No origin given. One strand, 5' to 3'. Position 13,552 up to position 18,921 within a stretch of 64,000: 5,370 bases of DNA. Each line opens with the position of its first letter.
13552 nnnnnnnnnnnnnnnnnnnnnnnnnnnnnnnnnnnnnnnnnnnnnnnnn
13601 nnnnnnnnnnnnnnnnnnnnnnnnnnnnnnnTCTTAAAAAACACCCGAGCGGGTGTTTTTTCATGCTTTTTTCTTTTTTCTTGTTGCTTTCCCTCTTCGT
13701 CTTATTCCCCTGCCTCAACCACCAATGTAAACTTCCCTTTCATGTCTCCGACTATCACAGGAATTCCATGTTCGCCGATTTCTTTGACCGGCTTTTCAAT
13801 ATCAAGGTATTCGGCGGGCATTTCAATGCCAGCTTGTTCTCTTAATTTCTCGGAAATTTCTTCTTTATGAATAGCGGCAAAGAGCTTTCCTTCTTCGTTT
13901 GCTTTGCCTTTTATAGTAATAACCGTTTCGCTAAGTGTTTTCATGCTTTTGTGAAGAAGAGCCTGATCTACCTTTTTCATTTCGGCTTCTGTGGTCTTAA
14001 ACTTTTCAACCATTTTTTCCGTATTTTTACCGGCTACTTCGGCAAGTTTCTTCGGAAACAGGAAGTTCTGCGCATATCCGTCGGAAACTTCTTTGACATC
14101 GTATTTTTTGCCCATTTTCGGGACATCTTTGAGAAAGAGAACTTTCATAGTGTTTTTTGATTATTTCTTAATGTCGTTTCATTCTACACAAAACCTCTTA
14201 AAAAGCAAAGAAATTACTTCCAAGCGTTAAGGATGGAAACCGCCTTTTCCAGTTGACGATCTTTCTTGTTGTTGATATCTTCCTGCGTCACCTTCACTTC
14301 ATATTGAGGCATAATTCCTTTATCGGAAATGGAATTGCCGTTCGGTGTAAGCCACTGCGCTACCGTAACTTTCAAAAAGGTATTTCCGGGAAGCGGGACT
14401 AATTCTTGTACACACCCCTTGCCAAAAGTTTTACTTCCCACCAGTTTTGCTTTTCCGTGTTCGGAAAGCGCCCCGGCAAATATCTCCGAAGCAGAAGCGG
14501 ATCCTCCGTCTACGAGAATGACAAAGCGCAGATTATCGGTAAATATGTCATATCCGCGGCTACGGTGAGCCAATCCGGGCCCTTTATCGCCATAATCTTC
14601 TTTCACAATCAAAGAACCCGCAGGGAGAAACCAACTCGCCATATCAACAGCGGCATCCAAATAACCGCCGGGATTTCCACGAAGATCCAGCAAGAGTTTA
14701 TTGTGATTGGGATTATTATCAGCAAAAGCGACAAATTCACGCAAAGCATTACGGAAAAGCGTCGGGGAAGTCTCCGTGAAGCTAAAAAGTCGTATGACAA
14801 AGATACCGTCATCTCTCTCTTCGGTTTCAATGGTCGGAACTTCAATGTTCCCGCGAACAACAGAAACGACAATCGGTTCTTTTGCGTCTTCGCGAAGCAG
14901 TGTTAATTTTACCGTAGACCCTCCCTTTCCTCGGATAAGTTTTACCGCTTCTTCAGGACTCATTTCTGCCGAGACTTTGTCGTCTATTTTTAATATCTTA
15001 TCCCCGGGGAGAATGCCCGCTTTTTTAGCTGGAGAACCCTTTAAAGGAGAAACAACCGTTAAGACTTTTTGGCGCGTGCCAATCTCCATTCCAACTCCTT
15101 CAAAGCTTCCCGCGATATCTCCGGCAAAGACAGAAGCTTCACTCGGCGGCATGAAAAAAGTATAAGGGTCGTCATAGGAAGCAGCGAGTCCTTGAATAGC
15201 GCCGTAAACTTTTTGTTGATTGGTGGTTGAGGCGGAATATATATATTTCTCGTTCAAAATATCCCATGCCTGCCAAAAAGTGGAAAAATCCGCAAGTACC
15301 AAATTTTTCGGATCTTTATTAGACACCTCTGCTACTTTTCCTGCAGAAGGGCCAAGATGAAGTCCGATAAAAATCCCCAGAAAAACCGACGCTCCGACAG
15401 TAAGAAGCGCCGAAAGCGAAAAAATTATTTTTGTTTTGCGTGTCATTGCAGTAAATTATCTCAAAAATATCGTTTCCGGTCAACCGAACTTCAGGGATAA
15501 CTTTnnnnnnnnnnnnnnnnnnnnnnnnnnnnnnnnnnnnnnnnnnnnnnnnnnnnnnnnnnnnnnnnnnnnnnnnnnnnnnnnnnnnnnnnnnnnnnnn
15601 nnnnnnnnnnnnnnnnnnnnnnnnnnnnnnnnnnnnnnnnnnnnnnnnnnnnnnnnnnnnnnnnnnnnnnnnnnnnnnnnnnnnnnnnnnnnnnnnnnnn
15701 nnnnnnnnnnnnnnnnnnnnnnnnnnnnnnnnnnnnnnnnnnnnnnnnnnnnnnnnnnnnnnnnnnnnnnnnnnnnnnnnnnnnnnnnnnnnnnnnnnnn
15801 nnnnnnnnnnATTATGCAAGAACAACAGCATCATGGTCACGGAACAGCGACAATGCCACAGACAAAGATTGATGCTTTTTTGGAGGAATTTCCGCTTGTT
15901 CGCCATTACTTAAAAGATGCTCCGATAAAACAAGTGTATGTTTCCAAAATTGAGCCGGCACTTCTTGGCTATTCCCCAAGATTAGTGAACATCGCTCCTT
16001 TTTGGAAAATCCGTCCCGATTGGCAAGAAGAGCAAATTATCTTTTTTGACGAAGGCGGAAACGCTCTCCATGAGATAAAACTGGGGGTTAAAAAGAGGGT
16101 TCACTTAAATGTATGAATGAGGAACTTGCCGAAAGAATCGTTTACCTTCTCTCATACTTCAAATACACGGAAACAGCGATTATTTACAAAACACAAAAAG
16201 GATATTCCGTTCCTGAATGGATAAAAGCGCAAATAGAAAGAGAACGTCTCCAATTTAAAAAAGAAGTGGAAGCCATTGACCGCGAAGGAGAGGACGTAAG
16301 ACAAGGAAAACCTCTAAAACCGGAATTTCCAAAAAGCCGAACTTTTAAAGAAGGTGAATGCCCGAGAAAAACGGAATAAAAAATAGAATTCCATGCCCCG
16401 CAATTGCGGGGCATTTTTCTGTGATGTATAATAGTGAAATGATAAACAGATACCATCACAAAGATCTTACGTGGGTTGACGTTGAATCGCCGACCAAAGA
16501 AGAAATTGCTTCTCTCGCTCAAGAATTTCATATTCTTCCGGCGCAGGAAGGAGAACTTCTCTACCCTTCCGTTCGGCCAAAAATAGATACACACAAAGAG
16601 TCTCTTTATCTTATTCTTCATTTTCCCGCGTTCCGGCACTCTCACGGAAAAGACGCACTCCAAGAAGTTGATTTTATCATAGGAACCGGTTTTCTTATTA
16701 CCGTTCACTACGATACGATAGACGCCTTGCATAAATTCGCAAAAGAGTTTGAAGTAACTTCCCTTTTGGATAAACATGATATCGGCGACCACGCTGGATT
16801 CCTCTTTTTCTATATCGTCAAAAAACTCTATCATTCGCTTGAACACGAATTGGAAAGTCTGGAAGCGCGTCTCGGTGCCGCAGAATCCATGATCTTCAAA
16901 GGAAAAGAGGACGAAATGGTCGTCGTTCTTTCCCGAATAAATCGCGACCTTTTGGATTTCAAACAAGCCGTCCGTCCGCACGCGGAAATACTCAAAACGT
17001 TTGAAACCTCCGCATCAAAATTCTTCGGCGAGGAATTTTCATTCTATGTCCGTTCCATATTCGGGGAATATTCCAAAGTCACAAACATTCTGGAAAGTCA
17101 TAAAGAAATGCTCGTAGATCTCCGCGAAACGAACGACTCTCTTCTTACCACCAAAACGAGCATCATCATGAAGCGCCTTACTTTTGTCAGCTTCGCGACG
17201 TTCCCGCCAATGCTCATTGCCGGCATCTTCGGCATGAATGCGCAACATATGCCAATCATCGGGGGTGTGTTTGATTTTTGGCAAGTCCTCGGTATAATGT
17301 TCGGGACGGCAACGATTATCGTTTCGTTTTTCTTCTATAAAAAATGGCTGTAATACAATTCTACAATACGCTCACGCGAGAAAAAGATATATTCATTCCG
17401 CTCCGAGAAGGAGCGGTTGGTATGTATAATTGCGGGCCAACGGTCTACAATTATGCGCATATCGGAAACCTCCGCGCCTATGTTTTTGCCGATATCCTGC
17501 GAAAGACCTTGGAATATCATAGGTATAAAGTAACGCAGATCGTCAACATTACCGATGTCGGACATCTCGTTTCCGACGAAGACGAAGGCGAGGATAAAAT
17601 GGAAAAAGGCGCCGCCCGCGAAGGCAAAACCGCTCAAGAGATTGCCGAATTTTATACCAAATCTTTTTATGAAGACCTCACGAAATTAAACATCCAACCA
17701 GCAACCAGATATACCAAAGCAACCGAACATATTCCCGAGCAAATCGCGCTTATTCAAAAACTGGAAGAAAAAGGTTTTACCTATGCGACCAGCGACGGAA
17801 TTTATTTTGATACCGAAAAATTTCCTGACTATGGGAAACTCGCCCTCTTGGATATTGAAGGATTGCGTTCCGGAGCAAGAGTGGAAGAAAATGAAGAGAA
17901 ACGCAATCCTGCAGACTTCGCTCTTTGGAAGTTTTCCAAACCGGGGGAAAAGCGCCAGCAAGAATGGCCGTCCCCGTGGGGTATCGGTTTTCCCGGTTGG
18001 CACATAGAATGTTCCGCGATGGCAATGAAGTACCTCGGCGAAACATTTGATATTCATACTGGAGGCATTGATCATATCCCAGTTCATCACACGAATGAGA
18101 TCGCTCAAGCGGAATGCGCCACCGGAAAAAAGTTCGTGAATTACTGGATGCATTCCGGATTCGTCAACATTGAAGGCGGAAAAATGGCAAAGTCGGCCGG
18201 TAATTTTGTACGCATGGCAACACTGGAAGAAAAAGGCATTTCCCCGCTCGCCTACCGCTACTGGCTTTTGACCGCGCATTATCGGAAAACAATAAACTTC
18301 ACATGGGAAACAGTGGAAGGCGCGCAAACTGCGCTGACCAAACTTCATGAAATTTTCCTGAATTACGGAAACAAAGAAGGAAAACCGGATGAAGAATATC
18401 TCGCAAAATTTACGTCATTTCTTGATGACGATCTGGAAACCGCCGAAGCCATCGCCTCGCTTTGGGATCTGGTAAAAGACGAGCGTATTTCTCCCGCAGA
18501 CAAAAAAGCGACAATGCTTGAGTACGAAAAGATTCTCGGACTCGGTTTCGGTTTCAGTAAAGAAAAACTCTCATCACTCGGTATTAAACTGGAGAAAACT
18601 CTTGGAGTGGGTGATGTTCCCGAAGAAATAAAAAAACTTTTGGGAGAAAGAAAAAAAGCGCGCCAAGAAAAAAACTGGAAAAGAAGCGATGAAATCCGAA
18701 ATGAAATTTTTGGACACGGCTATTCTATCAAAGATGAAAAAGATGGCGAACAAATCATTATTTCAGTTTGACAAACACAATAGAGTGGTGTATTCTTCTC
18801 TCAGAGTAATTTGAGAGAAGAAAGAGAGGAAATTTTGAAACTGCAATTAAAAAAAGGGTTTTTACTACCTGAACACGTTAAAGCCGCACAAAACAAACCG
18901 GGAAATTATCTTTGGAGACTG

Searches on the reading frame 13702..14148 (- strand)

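Call 8: search_protein_families(library=pfam, proteins=[window:13702-14148:-], max_evalue=0.001)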
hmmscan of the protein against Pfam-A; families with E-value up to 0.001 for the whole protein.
window:13702-14148:- (148 aa): 2 families
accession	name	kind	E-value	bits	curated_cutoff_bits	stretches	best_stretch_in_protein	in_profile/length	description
PF01281.25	Ribosomal_L9_N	-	2.9e-18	65.6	20.7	1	1-45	1-45/47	Ribosomal protein L9, N-terminal domain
PF03948.19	Ribosomal_L9_C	-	1.2e-12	48.5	23.2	1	69-145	7-85/86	Ribosomal protein L9, C-terminal domain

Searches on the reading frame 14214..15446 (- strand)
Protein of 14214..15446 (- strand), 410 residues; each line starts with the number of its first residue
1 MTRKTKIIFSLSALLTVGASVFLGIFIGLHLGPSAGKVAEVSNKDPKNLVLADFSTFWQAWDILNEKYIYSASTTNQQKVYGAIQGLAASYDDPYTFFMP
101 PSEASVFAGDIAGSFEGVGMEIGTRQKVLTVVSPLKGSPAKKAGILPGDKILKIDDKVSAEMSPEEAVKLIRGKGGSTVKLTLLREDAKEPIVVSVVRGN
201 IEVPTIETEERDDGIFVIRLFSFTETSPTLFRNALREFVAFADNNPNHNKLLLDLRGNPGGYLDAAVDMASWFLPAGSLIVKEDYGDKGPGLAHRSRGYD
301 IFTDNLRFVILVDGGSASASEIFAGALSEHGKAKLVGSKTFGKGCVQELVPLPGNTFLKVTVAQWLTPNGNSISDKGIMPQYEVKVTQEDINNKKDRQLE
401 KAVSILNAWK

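Call 8: search_protein_families(library=pfam, proteins=[window:14214-15446:-], max_evalue=0.001)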
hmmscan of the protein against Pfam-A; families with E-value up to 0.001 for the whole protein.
window:14214-15446:- (410 aa): 5 families
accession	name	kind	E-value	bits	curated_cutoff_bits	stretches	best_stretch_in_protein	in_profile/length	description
PF03572.23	Peptidase_S41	-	2.8e-40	138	24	1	217-384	4-165/165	Peptidase family S41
PF17820.7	PDZ_6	-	3.8e-13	49.4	27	1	131-185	2-54/54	PDZ domain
PF00595.29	PDZ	-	4.6e-11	43.4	23.2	1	117-183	11-80/81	PDZ domain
PF13180.12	PDZ_2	-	2e-10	41.2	27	1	121-194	6-78/80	PDZ domain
PF22694.1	CtpB_N-like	-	6.6e-07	30.1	27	1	24-99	7-81/85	Activating protease CtpB N-terminal domain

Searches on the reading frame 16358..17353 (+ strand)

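Call 8: search_protein_families(library=pfam, proteins=[window:16358-17353:+], max_evalue=0.001)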
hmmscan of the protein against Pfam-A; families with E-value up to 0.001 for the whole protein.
window:16358-17353:+ (331 aa): 1 family
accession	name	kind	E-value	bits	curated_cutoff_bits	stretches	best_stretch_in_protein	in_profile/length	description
PF01544.23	CorA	-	4.5e-52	177.6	27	1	35-325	2-290/292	CorA-like Mg2+ transporter protein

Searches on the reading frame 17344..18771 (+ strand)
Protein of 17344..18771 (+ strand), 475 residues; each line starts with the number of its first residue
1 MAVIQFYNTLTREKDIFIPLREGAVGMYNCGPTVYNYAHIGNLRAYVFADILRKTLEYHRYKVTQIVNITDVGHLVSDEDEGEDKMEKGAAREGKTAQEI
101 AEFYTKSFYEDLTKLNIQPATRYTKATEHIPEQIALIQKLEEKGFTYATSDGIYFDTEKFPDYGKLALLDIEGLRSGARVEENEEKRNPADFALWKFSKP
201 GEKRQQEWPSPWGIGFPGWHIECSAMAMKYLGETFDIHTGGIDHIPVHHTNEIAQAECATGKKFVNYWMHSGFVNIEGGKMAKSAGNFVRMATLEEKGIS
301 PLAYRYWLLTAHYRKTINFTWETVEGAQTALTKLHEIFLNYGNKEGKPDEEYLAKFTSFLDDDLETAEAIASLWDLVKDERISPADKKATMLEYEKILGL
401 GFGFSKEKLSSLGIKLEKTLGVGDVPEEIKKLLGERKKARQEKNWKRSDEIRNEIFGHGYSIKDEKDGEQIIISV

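Call 8: search_protein_families(library=pfam, proteins=[window:17344-18771:+], max_evalue=0.001)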
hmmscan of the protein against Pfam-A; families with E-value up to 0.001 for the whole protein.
window:17344-18771:+ (475 aa): 4 families
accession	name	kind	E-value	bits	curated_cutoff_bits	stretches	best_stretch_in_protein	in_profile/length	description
PF01406.26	tRNA-synt_1e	-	5.4e-102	341.7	27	1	18-327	3-299/301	tRNA synthetases class I (C) catalytic domain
PF09334.17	tRNA-synt_1g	-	1.4e-15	57.4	20.1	2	36-158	12-125/391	tRNA synthetases class I (M)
PF23493.1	CysS_C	-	9.7e-10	38.9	23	1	424-470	3-49/51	Cysteinyl-tRNA ligase anticodon binding domain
PF09190.17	DALR_2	-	0.00038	21.4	22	0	355-379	1-25/57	DALR domain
